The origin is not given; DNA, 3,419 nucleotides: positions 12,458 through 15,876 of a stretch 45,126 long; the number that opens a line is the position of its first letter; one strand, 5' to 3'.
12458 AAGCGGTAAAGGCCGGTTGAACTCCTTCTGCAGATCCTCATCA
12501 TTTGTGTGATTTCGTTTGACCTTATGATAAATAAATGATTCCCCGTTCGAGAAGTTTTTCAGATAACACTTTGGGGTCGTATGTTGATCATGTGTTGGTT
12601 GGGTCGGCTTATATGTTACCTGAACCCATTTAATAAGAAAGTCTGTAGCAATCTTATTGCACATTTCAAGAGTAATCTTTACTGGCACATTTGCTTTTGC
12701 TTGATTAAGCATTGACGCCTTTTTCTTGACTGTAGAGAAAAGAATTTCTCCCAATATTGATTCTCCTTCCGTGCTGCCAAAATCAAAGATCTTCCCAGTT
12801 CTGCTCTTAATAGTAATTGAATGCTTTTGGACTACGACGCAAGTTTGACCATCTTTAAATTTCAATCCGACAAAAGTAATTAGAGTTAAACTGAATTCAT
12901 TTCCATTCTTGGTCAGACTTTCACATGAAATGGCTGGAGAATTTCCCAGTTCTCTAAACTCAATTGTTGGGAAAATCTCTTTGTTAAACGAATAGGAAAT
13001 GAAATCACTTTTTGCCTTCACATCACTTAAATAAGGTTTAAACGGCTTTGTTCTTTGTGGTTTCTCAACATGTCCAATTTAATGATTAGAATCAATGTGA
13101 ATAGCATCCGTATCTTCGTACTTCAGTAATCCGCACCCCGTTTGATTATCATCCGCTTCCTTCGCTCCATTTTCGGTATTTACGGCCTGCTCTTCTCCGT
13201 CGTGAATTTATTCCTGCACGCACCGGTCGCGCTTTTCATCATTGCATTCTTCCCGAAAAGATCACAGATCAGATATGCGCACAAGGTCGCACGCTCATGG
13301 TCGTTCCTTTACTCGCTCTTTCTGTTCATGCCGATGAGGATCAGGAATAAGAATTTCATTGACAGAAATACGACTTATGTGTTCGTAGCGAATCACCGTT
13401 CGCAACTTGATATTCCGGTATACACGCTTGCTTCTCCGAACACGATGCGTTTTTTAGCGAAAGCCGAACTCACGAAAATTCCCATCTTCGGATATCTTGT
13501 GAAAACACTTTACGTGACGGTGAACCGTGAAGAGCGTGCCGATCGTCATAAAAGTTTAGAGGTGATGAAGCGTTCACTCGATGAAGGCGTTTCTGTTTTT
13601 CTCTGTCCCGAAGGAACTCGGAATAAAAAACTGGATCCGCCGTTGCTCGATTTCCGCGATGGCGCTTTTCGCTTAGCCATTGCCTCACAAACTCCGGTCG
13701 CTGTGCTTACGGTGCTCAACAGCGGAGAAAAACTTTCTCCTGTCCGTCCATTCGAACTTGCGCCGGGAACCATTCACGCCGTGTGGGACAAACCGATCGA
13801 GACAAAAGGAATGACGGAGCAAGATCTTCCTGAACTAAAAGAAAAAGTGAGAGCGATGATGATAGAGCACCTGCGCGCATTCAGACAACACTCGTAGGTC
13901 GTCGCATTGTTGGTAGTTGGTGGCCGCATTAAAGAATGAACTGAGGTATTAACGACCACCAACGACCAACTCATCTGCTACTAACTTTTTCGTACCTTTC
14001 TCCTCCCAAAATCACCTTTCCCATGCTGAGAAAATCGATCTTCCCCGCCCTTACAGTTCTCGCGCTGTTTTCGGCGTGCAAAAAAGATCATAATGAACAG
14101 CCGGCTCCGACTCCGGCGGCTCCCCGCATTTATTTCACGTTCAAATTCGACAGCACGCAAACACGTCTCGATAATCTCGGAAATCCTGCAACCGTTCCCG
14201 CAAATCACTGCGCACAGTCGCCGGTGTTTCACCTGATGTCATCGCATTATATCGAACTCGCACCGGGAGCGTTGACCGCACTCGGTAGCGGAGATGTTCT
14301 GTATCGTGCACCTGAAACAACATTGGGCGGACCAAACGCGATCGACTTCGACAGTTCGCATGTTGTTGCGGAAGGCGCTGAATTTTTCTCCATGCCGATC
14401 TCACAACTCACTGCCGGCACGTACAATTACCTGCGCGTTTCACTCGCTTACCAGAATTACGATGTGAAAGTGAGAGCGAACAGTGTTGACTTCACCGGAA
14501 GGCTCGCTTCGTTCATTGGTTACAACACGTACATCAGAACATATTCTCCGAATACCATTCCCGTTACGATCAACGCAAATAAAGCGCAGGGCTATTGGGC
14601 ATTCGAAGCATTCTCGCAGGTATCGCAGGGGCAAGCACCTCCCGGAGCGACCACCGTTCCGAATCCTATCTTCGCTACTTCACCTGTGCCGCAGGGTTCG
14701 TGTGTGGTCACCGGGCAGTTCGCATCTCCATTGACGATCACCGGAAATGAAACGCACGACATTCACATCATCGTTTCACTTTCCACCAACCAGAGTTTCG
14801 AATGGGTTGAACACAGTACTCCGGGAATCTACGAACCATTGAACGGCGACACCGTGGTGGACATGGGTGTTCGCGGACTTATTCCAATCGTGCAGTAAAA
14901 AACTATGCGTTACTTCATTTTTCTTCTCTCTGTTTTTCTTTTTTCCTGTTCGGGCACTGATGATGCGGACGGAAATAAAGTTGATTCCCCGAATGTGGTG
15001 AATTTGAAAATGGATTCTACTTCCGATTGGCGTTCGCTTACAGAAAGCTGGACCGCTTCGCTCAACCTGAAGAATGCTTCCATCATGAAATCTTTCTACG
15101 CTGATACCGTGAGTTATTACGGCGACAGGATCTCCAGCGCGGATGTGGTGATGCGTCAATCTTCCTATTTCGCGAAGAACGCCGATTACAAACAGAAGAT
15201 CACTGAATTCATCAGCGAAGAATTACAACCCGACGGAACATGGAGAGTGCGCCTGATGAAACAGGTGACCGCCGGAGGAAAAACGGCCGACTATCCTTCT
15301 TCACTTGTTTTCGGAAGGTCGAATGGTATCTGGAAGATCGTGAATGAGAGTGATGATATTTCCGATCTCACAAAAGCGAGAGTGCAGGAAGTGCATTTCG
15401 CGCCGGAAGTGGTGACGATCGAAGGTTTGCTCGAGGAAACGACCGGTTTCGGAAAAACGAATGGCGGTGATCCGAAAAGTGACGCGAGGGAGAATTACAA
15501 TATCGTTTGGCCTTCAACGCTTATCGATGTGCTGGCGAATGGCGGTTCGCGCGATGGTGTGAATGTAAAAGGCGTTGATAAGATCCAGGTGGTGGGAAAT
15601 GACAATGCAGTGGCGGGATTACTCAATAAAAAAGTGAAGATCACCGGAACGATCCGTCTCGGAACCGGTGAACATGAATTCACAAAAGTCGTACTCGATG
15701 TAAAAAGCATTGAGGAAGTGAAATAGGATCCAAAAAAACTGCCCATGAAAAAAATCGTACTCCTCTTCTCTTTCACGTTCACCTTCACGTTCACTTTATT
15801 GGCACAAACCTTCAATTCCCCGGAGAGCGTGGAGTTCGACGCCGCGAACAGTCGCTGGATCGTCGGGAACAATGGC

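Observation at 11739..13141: Low-GC single-gene island between ppx and plsC: DUF4238-like protein with an unknown N-terminal domain (candidate defense gene)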

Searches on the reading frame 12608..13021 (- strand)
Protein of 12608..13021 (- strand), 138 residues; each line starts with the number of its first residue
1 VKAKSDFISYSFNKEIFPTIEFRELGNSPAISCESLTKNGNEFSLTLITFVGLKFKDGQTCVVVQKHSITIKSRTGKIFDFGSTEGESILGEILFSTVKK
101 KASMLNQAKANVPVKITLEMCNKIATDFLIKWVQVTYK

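Call 12: find_homologous_proteins(query=window:12608-13021:-, max_evalue=0.1)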
Query window:12608-13021:-: 6 candidates shared short words with the query, none scored E <= 0.1.
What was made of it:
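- Tried and rejected: The word-indexed search with aa 1-138 found nothing and did not even return the window's own protein (call 12).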

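Call 27: search_protein_representatives(protein=window:12608-13021:-)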
Query: 138 residues. Proteins with E-value up to 0.001 (for the whole library): 3; up to 1e-10: 2; up to 1e-30: 1. The best 3 are listed.
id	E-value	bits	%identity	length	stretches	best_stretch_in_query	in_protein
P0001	7.7e-83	291.0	100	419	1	1-138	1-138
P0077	8.5e-25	103.4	42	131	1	5-129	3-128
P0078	2.8e-04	37.1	29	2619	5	17-49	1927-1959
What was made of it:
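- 12623..13021 (-): N-terminal domain, aa 1-133. It belongs to an orphan family otherwise known only as the free-standing 131-aa protein P0077. phmmer against 1.84 billion representatives gave only P0077 as a real relative (E 8.5e-25, 42% identity, query 5-129) (call 27).
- Tried and rejected: Only the exhaustive phmmer search found P0077 (call 27).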

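Call 29: find_encoding_contigs(protein=P0077, flank=10000, max_places=10)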
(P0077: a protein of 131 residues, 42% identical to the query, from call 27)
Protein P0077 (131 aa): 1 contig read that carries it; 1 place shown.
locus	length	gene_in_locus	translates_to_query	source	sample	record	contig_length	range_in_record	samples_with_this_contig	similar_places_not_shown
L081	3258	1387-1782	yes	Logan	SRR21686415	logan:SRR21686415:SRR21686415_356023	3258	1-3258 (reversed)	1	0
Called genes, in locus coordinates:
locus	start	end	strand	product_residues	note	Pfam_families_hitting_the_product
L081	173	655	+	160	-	-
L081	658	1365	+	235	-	-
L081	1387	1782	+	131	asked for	-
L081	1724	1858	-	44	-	-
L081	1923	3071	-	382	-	PF17293:Arm-DNA-bind_5, PF13102:Phage_int_SAM_5 (weak), PF00589:Phage_integrase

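Call 39: find_related_loci(query=A3, collection=metagenome_contigs, flank=6000)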
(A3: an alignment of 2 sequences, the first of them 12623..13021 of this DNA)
Query A3 (133 aa) in metagenome_contigs; peptide patterns used: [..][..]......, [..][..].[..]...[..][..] (x = any residue, [..] = any of these).
488 stretches matched a pattern, but none encodes a relative of the query by tblastn (E <= 1e-3).

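Call 45: search_solved_structures(query=A3, max_evalue=10)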
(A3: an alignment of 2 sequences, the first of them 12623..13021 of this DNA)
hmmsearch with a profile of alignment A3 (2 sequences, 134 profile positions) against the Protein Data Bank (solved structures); distinct sequences matched with E-value up to 10: 0.

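Call 46: search_protein_families(library=pfam, proteins=[window:12623-13021:-, P0077, L081:173-655:+, L081:658-1365:+], max_evalue=10)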
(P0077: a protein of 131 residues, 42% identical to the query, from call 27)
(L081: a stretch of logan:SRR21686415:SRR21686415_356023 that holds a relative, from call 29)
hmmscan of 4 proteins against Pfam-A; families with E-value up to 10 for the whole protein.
window:12623-13021:- (133 aa): 0 families

P0077 (131 aa): 0 families

L081:173-655:+ (160 aa): 1 family
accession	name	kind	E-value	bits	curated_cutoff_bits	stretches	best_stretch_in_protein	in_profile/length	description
PF21094.3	Nup188_SH3-like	-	0.029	14.6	21.4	1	108-124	33-48/50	Nup188 SH3-like domain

L081:658-1365:+ (235 aa): 3 families
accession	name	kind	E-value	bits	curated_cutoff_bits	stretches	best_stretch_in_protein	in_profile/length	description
PF14362.11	DUF4407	-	0.019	14.7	31.3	1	12-49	41-80/297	Domain of unknown function (DUF4407)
PF03899.21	ATP-synt_I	-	0.052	14.4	25.1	1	14-51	20-57/99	ATP synthase I chain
PF06305.16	LapA_dom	-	0.054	13.8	28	1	14-48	22-56/64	Lipopolysaccharide assembly protein A domain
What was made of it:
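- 12623..13021 (-): No Pfam or PDB sequence hit (calls 45, 46).
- On SecB / SecB-like chaperone (for the N-domain): No Pfam hit at E<=10 for aa 1-133 or for P0077 (call 46).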

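Call 50: find_homologous_proteins(query=A3, max_evalue=0.01)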
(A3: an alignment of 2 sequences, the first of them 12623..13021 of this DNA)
Query A3 (2 sequences) (133 aa, profile of the alignment): 1 proteins with E <= 0.01 among 68 candidates.
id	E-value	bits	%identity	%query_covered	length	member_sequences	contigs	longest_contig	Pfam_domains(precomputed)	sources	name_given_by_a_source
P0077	6.6e-71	254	41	94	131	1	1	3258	-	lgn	-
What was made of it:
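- The fusion is a singleton (calls 27, 50).
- Tried and rejected: A profile of the two members again found only P0077 (call 50).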

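Call 51: find_related_loci(query=A3, collection=viral_contigs, flank=6000)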
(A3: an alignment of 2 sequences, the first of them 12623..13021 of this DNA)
Query A3 (133 aa) in viral_contigs; peptide patterns used: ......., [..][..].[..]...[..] (x = any residue, [..] = any of these).
168 stretches matched a pattern, but none encodes a relative of the query by tblastn (E <= 1e-3).

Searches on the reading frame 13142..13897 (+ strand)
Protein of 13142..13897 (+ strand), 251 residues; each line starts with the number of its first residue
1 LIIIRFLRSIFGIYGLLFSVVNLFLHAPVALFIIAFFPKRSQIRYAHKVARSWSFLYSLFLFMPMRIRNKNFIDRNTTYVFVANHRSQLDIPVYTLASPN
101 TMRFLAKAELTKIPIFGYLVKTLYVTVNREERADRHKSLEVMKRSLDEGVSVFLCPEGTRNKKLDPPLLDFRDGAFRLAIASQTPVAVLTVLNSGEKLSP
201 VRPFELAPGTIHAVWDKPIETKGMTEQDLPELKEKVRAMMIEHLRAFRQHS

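Call 17: search_protein_families(library=pfam, proteins=[window:13142-13897:+], max_evalue=0.001)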
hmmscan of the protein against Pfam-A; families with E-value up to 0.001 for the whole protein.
window:13142-13897:+ (251 aa): 1 family
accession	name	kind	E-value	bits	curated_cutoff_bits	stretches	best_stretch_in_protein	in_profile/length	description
PF01553.26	Acyltransferase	-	2e-23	83.1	23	1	66-187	3-127/132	Acyltransferase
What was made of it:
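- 13142..13897 (+): Right flank: plsC-type acyltransferase, native GC. Pfam PF01553, E 2e-23 (call 17).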

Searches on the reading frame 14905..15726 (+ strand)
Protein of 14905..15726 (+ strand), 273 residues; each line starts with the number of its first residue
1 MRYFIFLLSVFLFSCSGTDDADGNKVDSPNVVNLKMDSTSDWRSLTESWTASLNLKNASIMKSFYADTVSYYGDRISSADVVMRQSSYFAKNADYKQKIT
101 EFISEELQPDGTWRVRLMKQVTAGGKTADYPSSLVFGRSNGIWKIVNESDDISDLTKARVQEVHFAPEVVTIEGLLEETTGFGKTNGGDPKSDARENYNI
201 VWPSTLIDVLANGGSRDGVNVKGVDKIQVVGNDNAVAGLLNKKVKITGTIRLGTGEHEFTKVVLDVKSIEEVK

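Call 17: search_protein_families(library=pfam, proteins=[window:14905-15726:+], max_evalue=0.001)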
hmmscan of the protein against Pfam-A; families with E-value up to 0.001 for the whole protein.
window:14905-15726:+ (273 aa): 1 family
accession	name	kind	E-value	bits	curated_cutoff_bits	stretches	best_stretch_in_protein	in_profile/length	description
PF14485.11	DUF4431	-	9.8e-06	25.7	24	1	239-270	17-48/48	Domain of unknown function (DUF4431)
